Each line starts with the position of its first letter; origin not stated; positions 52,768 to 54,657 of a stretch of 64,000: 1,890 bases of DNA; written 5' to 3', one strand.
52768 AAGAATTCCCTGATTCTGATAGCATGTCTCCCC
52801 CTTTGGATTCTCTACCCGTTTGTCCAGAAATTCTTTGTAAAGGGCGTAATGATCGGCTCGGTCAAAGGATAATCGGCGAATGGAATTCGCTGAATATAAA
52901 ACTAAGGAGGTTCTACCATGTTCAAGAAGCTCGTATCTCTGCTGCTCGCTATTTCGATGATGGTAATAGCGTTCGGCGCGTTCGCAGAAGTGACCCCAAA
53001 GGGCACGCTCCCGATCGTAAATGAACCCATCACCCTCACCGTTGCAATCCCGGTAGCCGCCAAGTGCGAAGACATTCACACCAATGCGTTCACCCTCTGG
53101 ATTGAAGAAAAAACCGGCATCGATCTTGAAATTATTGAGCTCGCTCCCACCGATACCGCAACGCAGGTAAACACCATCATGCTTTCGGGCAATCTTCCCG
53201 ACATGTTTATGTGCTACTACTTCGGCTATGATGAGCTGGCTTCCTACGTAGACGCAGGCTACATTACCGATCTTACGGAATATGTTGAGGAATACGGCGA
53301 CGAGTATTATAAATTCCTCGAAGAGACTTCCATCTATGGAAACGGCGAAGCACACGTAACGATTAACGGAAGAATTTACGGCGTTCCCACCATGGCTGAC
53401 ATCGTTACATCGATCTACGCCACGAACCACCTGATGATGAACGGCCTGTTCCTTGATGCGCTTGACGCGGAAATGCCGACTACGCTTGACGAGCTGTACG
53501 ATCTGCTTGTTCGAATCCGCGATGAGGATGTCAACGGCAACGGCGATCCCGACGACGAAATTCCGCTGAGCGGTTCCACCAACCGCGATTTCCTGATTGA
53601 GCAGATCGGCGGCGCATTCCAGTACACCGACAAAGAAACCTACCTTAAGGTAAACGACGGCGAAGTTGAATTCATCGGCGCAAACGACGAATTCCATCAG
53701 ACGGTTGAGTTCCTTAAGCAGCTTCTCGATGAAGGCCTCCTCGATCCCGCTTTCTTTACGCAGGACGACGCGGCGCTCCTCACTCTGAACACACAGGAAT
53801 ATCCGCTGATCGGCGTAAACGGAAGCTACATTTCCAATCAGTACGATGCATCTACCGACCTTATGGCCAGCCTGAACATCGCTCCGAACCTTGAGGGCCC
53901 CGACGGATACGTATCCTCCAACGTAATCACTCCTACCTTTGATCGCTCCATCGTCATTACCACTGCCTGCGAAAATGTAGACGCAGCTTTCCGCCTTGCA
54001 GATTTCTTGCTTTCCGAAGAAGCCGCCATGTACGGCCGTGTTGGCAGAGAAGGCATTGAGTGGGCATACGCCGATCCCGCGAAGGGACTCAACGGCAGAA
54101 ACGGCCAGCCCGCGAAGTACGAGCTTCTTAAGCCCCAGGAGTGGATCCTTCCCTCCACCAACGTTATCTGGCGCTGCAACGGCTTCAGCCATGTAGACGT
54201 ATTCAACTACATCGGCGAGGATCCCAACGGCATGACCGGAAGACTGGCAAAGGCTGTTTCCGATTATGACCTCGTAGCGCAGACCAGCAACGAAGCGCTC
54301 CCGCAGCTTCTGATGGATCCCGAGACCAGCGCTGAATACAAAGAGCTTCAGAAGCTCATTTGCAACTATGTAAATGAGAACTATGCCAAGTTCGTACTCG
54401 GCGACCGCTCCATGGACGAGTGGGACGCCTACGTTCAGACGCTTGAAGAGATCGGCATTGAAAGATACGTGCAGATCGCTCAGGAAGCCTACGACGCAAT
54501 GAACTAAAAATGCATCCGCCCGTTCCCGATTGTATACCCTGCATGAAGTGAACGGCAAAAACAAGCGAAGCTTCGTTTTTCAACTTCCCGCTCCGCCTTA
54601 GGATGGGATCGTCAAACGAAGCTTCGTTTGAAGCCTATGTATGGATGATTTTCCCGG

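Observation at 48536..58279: Locus coupling a membrane AraC-type sensor and an oligosaccharide-type ABC importer to a glycyl-radical enzyme and activase pair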

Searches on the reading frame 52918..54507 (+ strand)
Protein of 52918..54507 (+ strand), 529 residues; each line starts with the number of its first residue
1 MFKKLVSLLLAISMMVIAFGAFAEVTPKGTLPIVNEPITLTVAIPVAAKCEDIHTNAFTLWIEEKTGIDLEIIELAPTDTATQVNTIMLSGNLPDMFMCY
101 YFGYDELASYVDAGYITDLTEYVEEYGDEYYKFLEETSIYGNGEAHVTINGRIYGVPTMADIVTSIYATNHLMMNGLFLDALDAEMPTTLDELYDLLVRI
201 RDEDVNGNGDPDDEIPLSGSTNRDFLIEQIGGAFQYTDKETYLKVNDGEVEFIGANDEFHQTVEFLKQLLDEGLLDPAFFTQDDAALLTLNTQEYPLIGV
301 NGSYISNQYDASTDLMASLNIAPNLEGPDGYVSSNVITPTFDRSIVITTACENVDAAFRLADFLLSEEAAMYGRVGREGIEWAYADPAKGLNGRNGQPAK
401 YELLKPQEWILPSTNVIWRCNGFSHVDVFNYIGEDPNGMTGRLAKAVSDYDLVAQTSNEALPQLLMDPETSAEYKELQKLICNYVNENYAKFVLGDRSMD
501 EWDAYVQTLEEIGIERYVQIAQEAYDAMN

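Call 3: search_protein_families(library=pfam, proteins=[window:52918-54507:+])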
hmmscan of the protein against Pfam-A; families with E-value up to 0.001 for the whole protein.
window:52918-54507:+ (529 aa): 2 families
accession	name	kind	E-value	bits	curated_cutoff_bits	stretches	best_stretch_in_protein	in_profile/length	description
PF01547.30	SBP_bac_1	-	5.1e-16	60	26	1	63-370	19-306/307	Bacterial extracellular solute-binding protein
PF13416.11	SBP_bac_8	-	2.1e-10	41.3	27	1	63-370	7-249/279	Bacterial extracellular solute-binding protein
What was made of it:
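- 52918..54507 (+): Large family-1 extracellular solute-binding protein (529 aa) with an N-terminal hydrophobic signal or anchor and no lipobox Cys. Pfam SBP_bac_1 and SBP_bac_8 (call 3).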

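Call 4: search_protein_families(library=ncbifam, proteins=[window:52918-54507:+])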
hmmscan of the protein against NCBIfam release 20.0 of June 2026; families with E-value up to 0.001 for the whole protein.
window:52918-54507:+ (529 aa): 1 family
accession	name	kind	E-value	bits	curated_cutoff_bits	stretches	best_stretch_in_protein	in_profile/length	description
TIGR03850.1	bind_CPR_0540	equivalog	0.00094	17.9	299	0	3-204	1-195/437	carbohydrate ABC transporter substrate-binding protein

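Call 37: search_solved_structures(query=window:52918-54507:+, max_evalue=0.01)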
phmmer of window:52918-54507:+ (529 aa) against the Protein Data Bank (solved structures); distinct sequences matched with E-value up to 0.01: 19.
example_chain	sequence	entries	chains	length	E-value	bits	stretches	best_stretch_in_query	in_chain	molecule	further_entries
5g5z_A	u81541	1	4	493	2.8e-26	95.3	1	56-359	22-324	ABC TRANSPORTER, SUBSTRATE-BINDING PROTEIN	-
5g5y_A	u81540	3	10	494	2.8e-26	95.3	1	56-359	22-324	ABC TRANSPORTER, SUBSTRATE-BINDING PROTEIN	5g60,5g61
5g62_A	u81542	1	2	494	1.3e-24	89.9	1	56-359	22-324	ABC TRANSPORTER, SUBSTRATE-BINDING PROTEIN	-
5xs8_A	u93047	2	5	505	2.3e-21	79.2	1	63-527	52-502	Extracellular solute-binding protein family 1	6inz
5gub_A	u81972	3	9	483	7.6e-21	77.4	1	63-525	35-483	Extracellular solute-binding protein family 1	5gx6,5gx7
5gx8_A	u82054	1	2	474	8.1e-21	77.3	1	63-525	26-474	Extracellular solute-binding protein family 1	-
3omb_A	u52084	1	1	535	9.9e-18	67.2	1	28-527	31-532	Extracellular solute-binding protein, family 1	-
4tqu_Q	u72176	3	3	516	6.3e-16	61.2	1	9-283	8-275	AlgQ2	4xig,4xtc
1j1n_A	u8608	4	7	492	5.8e-15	58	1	72-283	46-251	AlgQ2 | Macromolecule-Binding Periplasmic Protein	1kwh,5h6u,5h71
6fth_A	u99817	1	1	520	9.3e-15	57.3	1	62-373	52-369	Extracellular solute-binding protein, family 1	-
6jhx_A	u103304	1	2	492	3.7e-13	52.1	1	72-283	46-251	AlgQ2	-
1y3n_A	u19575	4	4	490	1.3e-12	50.2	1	72-283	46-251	AlgQ1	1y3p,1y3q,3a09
3vlu_A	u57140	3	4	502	1.4e-12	50.1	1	72-283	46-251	AlgQ1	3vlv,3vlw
6rjy_A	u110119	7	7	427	8e-07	31.2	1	53-213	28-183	Arabino-oligosaccharids-binding protein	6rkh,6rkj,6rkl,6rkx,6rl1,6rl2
5suo_A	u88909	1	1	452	1.1e-05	27.4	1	55-199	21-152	Extracellular solute-binding protein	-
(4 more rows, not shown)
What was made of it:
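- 52918..54507 (+): PDB relatives are FusA, Smon0123 and AlgQ1/2 (call 37).
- On CUT1 / LplABC-type carbohydrate ABC importer: SBP relatives in the PDB are oligosaccharide binders (call 37).
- Closest known: LplABC/CUT1-type oligosaccharide ABC importers with large SBPs. Same: The SBP aligns with these structures (call 37).
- SBP relatives bind FOS, GAG disaccharides and alginate oligosaccharides (call 37). The dedicated large SBP and the sensor argue for a larger, specific ligand (call 37).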

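Call 49: find_related_loci(query=window:52918-54507:+, collection=metagenome_contigs, flank=8000)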
Query window:52918-54507:+ (529 aa) in metagenome_contigs; peptide patterns used: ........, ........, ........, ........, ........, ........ (x = any residue, [..] = any of these).
47 stretches matched a pattern; 3 encode a relative of the query (tblastn E <= 1e-3); 3 distinct loci.
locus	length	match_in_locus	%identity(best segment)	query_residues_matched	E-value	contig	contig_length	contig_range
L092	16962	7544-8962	24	32-525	1e-26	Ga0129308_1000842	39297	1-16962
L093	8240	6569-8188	25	3-529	5e-21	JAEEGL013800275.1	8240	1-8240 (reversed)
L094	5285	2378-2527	46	462-510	3e-8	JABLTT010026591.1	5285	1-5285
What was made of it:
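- Tried and rejected: This returned only 3 remote loci (call 49) and was unproductive.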

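Call 50: find_homologous_proteins(query=window:52918-54507:+, max_evalue=1e-20)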
Query window:52918-54507:+ (529 aa): 336 proteins with E <= 1e-20 among 8000 candidates; the best 120 are listed.
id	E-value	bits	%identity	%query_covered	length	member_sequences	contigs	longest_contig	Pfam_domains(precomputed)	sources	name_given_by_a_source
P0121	0.0e+0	1200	100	100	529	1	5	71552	PF13416.12,PF01547.31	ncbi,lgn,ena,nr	ncbi:MAG: extracellular solute-binding protein [Clostridia bacterium]|nr:extracellular solute-bindin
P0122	3.1e-206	704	59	100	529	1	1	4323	PF13416.12,PF01547.31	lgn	-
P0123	4.2e-206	704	60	100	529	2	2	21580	PF13416.12,PF01547.31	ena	-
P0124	5.3e-204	697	59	100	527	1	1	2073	PF13416.12,PF01547.31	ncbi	-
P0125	2.7e-200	684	58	100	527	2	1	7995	PF13416.12,PF01547.31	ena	-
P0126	1.1e-197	676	57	100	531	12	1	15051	PF01547.31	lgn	-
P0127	4.3e-193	661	59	96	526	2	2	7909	PF13416.12,PF01547.31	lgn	-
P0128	6.6e-191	653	56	100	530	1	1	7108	PF13416.12,PF01547.31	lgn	-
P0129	9.5e-191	653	56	97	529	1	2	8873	PF13416.12,PF01547.31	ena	-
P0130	3.2e-188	645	56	96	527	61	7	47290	PF13416.12,PF01547.31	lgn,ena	-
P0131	2.2e-185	635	56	96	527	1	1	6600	PF13416.12,PF01547.31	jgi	-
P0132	1.9e-183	629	55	98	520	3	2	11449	PF13416.12,PF01547.31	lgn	-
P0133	2.9e-181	622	55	100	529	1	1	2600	PF01547.31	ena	-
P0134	1.3e-154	534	51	100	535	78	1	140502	PF13416.12,PF01547.31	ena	-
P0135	5.7e-153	528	51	99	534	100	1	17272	PF13416.12,PF01547.31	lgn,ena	-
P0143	5.5e-142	492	46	100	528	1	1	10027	PF13416.12,PF01547.31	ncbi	ncbi:extracellular solute-binding protein [Paenibacillus sp.]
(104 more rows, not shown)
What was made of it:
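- Tried and rejected: The protein-database search (call 50) was used instead.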

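Call 51: find_encoding_contigs(protein=P0121, flank=10000, max_places=3)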
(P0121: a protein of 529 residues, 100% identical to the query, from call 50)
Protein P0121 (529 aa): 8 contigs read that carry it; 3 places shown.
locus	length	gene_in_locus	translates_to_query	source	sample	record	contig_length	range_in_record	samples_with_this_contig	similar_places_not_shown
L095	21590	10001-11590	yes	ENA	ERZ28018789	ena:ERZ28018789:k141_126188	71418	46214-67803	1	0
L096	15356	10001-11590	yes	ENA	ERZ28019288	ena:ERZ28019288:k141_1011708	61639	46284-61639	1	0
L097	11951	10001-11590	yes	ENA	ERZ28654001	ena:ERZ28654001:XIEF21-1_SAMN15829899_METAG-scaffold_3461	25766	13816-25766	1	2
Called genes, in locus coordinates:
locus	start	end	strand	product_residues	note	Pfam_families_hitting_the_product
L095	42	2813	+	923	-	-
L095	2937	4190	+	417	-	PF00583:Acetyltransf_1, PF13527:Acetyltransf_9 (faint), PF13673:Acetyltransf_10, PF13508:Acetyltransf_7, PF01909:NTP_transf_2 (weak)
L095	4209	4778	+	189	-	-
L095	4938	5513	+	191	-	PF13472:Lipase_GDSL_2, PF00657:Lipase_GDSL (weak)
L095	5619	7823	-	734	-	PF12833:HTH_18, PF00165:HTH_AraC (weak)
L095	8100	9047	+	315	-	PF00528:BPD_transp_1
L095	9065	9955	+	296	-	-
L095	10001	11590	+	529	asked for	PF01547:SBP_bac_1, PF13416:SBP_bac_8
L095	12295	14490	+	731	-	PF02901:PFL-like, PF01228:Gly_radical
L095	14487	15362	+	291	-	PF13353:Fer4_12, PF04055:Radical_SAM, PF12838:Fer4_7 (faint), PF13484:Fer4_16 (faint), PF14697:Fer4_21 (faint), PF12797:Fer4_2 (faint), PF00037:Fer4, PF12837:Fer4_6 (weak), +2 more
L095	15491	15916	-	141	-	PF01243:PNPOx_N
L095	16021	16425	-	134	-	PF09394:Inhibitor_I42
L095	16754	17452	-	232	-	-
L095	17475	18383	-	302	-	PF13302:Acetyltransf_3, PF00583:Acetyltransf_1, PF12663:DUF3788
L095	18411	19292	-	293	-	PF01988:VIT1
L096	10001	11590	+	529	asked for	PF01547:SBP_bac_1, PF13416:SBP_bac_8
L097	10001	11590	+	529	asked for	PF01547:SBP_bac_1, PF13416:SBP_bac_8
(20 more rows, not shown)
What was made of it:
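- Checked: Permease 2 may start at 51982 (call 51).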

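Call 52: find_encoding_contigs(protein=P0130, flank=8000, max_places=2)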
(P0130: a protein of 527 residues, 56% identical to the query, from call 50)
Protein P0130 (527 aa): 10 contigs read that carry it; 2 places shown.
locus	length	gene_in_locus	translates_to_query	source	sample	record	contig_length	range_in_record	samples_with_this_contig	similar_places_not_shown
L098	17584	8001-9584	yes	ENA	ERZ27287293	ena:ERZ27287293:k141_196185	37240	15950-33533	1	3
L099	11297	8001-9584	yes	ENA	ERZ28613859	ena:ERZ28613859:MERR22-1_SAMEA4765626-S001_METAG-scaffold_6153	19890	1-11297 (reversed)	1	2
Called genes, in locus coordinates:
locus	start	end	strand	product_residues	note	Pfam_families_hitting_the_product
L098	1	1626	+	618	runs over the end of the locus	PF00664:ABC_membrane, PF00005:ABC_tran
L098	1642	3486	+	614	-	PF00664:ABC_membrane, PF02463:SMC_N (faint), PF00005:ABC_tran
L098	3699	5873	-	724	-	PF17853:GGDEF_2 (weak), PF12833:HTH_18, PF00165:HTH_AraC (weak)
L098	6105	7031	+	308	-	PF00528:BPD_transp_1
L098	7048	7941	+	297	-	PF00528:BPD_transp_1 (weak)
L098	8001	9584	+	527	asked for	PF01547:SBP_bac_1, PF13416:SBP_bac_8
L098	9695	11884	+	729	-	PF02901:PFL-like, PF01228:Gly_radical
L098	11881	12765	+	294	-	PF13353:Fer4_12, PF04055:Radical_SAM, PF12838:Fer4_7 (faint), PF12837:Fer4_6 (weak), PF00037:Fer4 (weak), PF12797:Fer4_2 (weak), PF13484:Fer4_16 (faint)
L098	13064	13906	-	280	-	PF13490:zf-HC2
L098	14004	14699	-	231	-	PF11518:DUF3221 (faint)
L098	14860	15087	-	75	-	PF13083:KH_KhpA-B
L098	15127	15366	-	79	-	PF00886:Ribosomal_S16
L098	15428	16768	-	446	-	PF02881:SRP54_N, PF06414:Zeta_toxin (faint), PF00448:SRP54, PF01656:CbiA (faint), PF13401:AAA_22 (faint), PF02978:SRP_SPB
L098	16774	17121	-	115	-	PF04297:UPF0122, PF04545:Sigma70_r4 (weak)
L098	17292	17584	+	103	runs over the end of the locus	PF13560:HTH_31 (weak), PF01381:HTH_3, PF13443:HTH_26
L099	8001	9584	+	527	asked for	PF01547:SBP_bac_1, PF13416:SBP_bac_8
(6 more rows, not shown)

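Call 53: find_encoding_contigs(protein=P0134, flank=8000, max_places=2)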
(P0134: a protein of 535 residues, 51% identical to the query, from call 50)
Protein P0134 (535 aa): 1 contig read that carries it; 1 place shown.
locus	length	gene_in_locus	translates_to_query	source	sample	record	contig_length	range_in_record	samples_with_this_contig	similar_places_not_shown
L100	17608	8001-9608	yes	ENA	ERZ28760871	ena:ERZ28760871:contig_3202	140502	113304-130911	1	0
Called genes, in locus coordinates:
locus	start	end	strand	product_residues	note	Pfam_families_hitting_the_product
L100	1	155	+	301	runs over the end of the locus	PF03547:Mem_trans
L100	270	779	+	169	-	PF04542:Sigma70_r2, PF08281:Sigma70_r4_2, PF04545:Sigma70_r4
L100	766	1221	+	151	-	-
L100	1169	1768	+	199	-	-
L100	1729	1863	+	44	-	-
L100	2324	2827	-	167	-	-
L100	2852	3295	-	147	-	-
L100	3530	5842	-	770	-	PF17853:GGDEF_2, PF12833:HTH_18, PF00165:HTH_AraC (weak)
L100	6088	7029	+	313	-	PF00528:BPD_transp_1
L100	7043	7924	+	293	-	PF00528:BPD_transp_1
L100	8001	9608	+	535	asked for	PF01547:SBP_bac_1, PF13416:SBP_bac_8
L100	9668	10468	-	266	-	PF00165:HTH_AraC (weak), PF12833:HTH_18, PF00165:HTH_AraC (weak)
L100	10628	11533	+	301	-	PF13353:Fer4_12 (faint), PF04055:Radical_SAM, PF13187:Fer4_9 (weak), PF13237:Fer4_10 (weak), PF00037:Fer4 (faint), PF12837:Fer4_6 (faint), PF12838:Fer4_7 (faint), PF14697:Fer4_21 (weak)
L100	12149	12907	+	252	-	PF02901:PFL-like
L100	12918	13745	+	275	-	PF02901:PFL-like (weak), PF01228:Gly_radical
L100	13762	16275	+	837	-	PF02901:PFL-like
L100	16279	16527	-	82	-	-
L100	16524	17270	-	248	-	-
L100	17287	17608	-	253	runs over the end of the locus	PF00072:Response_reg, PF08769:Spo0A_C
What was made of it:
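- L100 carries a fragmented GRE (call 53).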

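Call 54: find_encoding_contigs(protein=P0143, flank=10000, max_places=2)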
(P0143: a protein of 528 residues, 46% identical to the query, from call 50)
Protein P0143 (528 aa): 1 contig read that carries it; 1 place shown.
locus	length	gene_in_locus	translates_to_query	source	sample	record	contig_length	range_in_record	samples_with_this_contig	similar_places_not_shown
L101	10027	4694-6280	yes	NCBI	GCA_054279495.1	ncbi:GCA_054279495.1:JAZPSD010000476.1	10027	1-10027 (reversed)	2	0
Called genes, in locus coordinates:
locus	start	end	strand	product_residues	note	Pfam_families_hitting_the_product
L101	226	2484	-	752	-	PF17853:GGDEF_2 (weak), PF00165:HTH_AraC (faint), PF12833:HTH_18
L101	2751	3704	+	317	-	PF00528:BPD_transp_1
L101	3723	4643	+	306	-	PF00528:BPD_transp_1 (weak)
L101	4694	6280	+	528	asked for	PF01547:SBP_bac_1, PF13416:SBP_bac_8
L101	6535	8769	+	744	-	PF02901:PFL-like, PF01228:Gly_radical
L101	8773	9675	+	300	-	PF13353:Fer4_12, PF04055:Radical_SAM, PF13183:Fer4_8 (faint), PF13237:Fer4_10 (weak), PF00037:Fer4 (faint), PF12837:Fer4_6 (faint), PF12838:Fer4_7 (weak), PF13187:Fer4_9 (weak)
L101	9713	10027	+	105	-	?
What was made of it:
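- SBP homologues at 56, 51 and 46% identity (L098, L100, L101) are all followed by a GRE and AE (calls 52-54).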
